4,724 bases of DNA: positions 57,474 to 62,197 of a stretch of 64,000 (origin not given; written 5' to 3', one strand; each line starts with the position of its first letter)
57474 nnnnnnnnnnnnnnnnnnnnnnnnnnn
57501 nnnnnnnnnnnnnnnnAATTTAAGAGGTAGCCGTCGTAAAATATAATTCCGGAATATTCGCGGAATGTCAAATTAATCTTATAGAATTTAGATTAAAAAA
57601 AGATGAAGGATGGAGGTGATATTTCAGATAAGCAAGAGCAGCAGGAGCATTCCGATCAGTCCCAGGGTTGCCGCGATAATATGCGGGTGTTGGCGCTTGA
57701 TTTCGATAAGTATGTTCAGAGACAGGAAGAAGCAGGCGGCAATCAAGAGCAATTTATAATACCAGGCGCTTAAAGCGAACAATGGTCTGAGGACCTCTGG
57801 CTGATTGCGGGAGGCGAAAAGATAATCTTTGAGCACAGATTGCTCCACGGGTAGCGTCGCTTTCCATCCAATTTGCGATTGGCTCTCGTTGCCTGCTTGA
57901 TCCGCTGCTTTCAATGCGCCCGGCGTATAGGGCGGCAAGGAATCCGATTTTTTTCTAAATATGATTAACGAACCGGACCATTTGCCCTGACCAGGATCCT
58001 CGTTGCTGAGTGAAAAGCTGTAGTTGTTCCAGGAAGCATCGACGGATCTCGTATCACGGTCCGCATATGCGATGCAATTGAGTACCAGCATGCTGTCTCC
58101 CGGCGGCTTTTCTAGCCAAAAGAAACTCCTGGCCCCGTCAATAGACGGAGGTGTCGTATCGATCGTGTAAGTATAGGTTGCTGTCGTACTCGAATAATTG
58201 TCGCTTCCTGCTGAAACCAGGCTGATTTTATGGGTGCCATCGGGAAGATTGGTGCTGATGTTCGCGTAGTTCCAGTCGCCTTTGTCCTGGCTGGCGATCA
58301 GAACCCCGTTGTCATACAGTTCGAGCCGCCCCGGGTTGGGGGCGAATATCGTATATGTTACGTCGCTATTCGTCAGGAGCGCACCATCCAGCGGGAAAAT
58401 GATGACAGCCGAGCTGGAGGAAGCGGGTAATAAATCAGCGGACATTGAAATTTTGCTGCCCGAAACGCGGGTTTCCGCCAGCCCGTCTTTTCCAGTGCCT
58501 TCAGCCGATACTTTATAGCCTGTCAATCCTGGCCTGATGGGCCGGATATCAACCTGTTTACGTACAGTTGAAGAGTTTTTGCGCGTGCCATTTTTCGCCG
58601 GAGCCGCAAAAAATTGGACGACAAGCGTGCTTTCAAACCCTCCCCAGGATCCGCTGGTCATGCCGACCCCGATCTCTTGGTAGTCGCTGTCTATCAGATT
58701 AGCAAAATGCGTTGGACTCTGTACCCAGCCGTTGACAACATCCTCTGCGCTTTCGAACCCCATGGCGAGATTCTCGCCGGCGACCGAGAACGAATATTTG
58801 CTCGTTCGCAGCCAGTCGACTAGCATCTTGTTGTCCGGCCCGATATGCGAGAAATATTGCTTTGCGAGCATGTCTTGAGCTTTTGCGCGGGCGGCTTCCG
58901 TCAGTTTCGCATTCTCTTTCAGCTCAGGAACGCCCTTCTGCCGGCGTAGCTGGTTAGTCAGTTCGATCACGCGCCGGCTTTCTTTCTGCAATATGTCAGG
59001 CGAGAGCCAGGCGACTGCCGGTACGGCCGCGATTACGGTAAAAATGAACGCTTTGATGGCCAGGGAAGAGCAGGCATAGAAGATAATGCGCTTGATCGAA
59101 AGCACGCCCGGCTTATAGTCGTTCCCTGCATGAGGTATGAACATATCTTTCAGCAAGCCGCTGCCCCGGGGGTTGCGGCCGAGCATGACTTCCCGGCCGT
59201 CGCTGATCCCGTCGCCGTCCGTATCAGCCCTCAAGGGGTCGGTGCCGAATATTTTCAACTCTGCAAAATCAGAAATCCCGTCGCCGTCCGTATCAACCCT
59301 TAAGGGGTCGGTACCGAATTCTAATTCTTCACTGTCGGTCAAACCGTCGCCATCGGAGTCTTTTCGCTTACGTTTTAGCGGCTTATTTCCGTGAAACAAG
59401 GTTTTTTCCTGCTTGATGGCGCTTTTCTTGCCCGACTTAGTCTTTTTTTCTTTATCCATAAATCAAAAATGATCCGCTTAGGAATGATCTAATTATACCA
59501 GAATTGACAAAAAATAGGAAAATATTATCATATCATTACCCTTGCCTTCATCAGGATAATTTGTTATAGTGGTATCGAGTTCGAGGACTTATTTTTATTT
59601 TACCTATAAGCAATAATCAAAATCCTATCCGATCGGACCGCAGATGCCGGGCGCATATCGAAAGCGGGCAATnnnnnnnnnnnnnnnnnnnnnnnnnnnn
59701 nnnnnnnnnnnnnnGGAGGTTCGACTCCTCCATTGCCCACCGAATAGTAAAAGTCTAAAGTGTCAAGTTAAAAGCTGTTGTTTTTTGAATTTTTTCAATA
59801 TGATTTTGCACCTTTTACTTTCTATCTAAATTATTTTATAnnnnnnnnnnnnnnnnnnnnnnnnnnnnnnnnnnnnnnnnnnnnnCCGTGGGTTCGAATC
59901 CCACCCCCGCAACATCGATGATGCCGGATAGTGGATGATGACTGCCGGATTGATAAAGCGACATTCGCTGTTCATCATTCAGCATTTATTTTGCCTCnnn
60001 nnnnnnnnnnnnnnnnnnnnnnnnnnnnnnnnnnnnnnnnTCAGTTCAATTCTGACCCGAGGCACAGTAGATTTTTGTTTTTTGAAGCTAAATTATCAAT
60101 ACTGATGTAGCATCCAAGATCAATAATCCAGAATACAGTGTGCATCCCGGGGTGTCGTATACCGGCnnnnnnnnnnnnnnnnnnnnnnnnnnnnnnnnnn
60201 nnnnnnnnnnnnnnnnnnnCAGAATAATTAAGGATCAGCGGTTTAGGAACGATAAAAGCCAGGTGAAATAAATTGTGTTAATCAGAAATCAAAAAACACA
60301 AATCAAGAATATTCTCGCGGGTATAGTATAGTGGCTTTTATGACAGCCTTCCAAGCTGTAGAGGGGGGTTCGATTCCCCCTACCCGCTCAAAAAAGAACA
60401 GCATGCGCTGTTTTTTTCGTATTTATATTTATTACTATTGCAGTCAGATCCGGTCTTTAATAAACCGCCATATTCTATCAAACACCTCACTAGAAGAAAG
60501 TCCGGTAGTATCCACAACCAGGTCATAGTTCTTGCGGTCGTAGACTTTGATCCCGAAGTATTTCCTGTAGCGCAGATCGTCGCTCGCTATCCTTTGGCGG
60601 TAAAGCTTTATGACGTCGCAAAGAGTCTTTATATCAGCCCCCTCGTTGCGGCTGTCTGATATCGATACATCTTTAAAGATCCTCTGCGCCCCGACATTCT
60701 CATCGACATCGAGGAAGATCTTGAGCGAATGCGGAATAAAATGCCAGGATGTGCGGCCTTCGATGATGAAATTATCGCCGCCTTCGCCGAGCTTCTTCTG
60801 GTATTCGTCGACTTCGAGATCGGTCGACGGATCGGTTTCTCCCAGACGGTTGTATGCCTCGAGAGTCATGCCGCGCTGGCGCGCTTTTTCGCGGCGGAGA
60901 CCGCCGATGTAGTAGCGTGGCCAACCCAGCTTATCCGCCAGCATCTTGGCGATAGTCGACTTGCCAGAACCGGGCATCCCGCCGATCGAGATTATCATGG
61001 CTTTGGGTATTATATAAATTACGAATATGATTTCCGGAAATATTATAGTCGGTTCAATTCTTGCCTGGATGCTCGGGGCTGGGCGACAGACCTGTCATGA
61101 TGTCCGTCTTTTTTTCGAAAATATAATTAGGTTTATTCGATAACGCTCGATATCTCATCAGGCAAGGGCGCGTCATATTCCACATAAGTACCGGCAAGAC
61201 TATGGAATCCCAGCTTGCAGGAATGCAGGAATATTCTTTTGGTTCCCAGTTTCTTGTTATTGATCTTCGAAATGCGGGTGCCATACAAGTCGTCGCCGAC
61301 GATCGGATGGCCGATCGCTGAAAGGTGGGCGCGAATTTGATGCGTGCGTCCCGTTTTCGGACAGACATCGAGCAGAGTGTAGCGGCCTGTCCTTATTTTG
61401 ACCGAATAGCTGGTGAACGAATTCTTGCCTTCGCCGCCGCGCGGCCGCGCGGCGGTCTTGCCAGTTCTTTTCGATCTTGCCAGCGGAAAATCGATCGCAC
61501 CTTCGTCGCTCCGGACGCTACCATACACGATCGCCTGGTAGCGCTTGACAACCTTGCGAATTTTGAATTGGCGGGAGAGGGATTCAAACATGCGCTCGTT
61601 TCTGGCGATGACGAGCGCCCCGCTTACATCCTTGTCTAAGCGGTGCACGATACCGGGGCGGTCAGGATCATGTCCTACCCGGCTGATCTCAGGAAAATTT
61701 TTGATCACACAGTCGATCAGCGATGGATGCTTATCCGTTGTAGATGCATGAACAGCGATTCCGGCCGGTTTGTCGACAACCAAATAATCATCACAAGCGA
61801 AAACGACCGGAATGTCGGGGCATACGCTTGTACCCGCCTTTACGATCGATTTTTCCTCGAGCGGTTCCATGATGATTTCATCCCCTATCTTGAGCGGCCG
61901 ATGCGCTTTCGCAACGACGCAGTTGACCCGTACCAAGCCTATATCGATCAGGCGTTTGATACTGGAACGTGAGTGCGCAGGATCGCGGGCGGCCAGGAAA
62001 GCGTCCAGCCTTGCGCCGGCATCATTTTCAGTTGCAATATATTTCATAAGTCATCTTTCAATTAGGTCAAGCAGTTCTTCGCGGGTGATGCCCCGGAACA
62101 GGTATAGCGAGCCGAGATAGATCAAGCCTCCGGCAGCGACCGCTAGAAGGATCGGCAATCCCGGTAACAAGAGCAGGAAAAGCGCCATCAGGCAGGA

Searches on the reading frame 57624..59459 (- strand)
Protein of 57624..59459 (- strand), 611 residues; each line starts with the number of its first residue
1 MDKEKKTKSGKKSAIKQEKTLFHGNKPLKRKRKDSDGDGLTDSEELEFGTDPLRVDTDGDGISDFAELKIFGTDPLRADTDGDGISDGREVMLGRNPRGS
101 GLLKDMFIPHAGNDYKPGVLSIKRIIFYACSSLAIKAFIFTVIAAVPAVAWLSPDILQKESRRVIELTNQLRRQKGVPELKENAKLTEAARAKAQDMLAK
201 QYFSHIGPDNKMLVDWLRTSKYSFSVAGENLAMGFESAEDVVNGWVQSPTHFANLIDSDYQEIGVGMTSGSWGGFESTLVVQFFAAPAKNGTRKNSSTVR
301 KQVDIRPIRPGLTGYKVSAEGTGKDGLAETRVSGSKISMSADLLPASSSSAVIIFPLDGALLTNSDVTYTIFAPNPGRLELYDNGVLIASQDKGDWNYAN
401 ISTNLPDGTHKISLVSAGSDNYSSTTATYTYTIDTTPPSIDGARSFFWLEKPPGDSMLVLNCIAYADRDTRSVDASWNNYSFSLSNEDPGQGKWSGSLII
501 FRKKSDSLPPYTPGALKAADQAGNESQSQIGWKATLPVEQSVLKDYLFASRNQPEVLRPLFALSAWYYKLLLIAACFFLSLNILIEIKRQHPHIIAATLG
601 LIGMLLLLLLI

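Call 47: search_protein_families(library=pfam, proteins=[window:57624-59459:-], max_evalue=0.00001)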
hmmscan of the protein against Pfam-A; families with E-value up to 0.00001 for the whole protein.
window:57624-59459:- (611 aa): 2 families
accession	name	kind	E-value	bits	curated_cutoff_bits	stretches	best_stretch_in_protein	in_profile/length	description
PF18884.5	TSP3_bac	-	1.8e-22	79.3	25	2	56-78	1-22/22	Bacterial TSP3 repeat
PF00188.32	CAP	-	6.8e-19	69.3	21.1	1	166-279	2-113/117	Cysteine-rich secretory protein family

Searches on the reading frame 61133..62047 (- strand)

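Call 92: search_protein_families(library=pfam, proteins=[window:61133-62047:-], max_evalue=0.00001)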
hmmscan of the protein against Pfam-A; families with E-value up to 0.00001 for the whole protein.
window:61133-62047:- (304 aa): 2 families
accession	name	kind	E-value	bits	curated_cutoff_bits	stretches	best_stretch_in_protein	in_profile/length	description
PF00849.27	PseudoU_synth_2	-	1e-29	104.2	26.8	1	87-244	1-152/152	RNA pseudouridylate synthase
PF01479.30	S4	-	6.8e-08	32.6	22.8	1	13-58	2-48/48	S4 domain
